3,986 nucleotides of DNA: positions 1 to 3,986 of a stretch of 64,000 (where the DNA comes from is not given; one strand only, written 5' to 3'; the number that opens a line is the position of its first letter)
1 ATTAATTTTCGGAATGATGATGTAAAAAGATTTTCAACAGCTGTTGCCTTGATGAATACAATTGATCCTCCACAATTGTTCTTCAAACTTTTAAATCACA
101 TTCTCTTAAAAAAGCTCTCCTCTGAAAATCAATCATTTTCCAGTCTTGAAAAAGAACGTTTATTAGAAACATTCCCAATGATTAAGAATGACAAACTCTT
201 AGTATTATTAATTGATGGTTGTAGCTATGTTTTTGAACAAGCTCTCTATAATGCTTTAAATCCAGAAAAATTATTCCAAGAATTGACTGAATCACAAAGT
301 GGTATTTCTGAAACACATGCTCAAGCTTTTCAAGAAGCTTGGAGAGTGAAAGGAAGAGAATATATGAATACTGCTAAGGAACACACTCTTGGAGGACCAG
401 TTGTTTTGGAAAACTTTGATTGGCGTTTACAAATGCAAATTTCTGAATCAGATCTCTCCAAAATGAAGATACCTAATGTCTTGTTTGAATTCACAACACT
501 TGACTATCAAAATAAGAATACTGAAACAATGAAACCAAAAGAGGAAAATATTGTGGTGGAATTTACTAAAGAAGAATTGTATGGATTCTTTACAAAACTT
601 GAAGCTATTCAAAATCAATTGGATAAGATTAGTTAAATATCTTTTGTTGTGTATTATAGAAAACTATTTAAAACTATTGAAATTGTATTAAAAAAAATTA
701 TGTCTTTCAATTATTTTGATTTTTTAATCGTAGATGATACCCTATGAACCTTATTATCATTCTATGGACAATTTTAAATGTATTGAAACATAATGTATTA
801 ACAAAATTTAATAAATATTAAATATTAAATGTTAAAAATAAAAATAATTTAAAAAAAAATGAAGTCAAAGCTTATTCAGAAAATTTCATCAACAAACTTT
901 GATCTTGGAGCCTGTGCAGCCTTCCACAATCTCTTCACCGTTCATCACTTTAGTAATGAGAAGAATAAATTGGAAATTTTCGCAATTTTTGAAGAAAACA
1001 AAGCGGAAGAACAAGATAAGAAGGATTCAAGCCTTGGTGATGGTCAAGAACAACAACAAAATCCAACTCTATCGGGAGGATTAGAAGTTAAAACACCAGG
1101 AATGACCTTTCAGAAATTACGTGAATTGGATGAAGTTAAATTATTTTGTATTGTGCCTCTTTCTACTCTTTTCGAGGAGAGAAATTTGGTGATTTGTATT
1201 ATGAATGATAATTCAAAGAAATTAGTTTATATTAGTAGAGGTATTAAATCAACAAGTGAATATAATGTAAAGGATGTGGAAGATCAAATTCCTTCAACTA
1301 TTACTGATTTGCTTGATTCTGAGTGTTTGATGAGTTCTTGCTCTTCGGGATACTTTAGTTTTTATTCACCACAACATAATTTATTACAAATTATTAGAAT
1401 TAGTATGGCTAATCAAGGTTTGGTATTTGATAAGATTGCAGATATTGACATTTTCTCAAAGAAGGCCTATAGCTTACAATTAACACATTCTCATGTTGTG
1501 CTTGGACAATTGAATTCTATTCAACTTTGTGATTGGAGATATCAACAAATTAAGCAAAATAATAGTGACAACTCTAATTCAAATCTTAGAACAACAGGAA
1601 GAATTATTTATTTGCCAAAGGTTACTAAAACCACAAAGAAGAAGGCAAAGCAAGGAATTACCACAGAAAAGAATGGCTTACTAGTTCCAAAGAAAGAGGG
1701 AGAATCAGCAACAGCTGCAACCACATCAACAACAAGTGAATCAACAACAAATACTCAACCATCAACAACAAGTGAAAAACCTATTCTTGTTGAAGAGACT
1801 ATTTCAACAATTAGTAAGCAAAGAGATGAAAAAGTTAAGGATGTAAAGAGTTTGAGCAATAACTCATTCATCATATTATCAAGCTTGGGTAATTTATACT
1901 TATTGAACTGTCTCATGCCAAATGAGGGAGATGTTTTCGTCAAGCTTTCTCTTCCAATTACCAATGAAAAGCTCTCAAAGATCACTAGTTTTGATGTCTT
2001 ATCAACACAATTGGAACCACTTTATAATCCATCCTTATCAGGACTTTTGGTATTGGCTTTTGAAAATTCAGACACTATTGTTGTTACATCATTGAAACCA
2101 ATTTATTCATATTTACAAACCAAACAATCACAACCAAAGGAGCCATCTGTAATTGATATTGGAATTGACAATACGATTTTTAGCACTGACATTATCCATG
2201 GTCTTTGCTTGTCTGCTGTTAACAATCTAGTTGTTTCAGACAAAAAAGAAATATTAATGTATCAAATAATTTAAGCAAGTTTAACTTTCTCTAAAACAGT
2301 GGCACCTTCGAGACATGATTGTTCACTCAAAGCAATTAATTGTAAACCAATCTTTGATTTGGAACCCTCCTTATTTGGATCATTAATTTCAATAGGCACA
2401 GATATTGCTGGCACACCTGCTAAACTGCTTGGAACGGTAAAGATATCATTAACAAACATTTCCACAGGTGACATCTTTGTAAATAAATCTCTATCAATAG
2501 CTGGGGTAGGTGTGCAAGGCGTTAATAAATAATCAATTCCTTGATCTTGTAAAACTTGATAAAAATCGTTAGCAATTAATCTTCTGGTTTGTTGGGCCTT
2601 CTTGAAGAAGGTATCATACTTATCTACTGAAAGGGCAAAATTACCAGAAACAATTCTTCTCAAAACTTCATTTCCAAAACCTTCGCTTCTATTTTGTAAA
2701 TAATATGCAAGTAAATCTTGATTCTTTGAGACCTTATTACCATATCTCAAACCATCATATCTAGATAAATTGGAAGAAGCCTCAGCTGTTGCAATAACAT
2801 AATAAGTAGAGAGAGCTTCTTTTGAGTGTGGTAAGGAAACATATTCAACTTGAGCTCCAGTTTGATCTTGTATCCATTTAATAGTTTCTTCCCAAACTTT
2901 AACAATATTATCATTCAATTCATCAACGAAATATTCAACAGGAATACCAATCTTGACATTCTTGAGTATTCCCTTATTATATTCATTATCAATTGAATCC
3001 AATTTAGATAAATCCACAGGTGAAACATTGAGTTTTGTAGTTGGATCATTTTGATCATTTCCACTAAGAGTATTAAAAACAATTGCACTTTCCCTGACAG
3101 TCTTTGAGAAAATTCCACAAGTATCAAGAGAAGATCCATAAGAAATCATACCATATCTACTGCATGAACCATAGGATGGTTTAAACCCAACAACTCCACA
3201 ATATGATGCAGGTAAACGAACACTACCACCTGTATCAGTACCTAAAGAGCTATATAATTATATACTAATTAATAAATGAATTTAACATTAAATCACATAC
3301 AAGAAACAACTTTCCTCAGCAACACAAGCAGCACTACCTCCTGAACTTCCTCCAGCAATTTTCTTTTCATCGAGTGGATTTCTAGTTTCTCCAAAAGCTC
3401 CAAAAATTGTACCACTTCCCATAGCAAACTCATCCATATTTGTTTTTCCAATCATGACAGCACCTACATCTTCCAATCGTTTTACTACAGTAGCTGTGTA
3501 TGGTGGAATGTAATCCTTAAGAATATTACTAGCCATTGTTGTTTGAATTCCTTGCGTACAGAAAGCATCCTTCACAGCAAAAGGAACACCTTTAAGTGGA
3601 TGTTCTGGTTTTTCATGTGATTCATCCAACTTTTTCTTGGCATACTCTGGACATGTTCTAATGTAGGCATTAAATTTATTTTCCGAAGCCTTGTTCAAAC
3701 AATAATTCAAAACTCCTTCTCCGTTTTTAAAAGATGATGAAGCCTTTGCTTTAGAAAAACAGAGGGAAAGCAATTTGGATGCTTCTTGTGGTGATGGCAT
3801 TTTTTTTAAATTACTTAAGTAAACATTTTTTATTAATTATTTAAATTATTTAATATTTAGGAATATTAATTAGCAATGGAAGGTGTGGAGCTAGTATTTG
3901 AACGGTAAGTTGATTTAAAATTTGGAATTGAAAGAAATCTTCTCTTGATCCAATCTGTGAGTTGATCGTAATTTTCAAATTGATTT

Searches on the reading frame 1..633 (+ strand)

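Call 20: search_protein_families(library=pfam, proteins=[window:1-633:+], max_evalue=0.01)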
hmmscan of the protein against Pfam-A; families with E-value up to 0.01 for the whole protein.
window:1-633:+ (211 aa): 2 families
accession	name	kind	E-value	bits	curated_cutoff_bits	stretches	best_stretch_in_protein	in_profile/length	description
PF07258.19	COMM_domain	-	3.6e-12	46.7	22.4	1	136-203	5-64/64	COMM domain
PF21672.2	COMM_HN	-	0.0031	18.4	23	1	14-114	10-103/103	COMMD2-7/10, HN domain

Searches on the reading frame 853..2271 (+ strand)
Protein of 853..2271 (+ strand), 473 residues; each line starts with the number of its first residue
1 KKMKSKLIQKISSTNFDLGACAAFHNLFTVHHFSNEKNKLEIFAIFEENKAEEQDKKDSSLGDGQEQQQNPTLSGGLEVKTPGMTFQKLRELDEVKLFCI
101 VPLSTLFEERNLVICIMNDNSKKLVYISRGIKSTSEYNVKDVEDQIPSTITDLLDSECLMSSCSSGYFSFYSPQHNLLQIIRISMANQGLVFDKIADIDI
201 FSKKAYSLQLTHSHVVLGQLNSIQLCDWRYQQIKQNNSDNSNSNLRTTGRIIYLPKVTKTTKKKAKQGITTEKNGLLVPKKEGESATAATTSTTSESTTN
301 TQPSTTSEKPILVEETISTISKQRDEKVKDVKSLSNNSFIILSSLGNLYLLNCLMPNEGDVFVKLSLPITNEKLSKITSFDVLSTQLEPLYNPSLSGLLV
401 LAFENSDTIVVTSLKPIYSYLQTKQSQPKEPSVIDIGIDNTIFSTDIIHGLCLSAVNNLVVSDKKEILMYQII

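Call 20: search_protein_families(library=pfam, proteins=[window:853-2271:+], max_evalue=0.01)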
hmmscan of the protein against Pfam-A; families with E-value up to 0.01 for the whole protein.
window:853-2271:+ (473 aa): 0 families

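Call 37: search_protein_representatives(protein=window:859-2271:+)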
Query: 471 residues. Proteins with E-value up to 0.001 (for the whole library): 8; up to 1e-10: 5; up to 1e-30: 1. The best 8 are listed.
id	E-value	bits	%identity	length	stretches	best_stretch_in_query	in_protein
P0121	1.9e-167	573.9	69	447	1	1-444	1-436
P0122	2.2e-23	99.3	30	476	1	89-469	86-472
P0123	3.2e-22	95.4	36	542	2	146-369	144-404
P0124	4.4e-20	88.4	36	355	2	305-367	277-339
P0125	1.6e-12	63.5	27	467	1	173-403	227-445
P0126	3.4e-07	45.9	36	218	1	283-367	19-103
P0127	1.3e-05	40.7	34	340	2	318-366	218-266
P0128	1.3e-04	37.4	35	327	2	318-385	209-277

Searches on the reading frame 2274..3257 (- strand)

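Call 19: search_protein_families(library=pfam, proteins=[window:2274-3257:-], max_evalue=0.01)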
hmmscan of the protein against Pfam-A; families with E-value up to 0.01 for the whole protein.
window:2274-3257:- (328 aa): 1 family
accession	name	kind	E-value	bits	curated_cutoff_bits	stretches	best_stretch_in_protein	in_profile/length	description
PF01425.27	Amidase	-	8.9e-70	236.4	27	1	4-310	146-437/445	Amidase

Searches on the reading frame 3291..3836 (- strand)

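Call 19: search_protein_families(library=pfam, proteins=[window:3291-3836:-], max_evalue=0.01)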
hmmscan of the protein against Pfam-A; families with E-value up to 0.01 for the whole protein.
window:3291-3836:- (182 aa): 1 family
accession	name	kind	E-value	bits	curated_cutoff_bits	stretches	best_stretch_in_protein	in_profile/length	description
PF01425.27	Amidase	-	8.5e-45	154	27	1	43-178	3-144/445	Amidase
